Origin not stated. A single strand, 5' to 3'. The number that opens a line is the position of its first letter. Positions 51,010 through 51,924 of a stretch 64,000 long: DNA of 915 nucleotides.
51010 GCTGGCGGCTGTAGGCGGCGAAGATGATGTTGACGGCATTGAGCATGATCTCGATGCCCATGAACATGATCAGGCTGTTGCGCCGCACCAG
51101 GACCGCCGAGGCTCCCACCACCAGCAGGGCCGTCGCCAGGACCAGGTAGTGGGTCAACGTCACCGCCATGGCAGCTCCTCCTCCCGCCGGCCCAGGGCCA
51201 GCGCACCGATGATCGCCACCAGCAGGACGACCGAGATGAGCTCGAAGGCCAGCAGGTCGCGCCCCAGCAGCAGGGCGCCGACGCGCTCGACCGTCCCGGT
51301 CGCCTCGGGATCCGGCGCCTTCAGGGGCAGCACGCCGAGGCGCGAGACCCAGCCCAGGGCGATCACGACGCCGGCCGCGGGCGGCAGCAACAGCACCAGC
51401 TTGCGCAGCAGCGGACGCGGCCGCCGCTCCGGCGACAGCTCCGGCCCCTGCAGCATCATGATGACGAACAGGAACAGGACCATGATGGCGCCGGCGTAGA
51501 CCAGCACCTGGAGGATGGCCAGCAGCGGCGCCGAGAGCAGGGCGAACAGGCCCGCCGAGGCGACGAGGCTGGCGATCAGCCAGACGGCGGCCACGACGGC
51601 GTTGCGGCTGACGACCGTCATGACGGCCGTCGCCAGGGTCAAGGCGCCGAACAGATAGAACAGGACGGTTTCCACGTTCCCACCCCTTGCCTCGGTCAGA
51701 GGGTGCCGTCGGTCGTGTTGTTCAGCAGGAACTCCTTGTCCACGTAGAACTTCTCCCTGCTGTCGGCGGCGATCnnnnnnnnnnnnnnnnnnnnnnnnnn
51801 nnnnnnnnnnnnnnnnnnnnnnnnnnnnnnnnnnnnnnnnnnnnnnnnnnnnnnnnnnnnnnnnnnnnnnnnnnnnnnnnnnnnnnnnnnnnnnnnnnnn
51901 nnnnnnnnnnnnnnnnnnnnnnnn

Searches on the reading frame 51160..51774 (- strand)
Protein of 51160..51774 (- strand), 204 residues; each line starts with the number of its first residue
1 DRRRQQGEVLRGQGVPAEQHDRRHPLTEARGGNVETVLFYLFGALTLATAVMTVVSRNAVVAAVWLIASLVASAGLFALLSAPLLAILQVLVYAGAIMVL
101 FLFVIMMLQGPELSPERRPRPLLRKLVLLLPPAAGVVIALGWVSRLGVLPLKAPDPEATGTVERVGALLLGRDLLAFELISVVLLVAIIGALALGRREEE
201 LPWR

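Call 20: search_protein_families(library=pfam, proteins=[window:51160-51774:-], max_evalue=0.001)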
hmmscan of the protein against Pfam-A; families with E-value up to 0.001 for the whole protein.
window:51160-51774:- (204 aa): 1 family
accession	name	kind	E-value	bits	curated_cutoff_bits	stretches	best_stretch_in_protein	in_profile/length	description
PF00499.25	Oxidored_q3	-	3.6e-35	121.3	33.2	1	50-194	2-146/146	NADH-ubiquinone/plastoquinone oxidoreductase chain 6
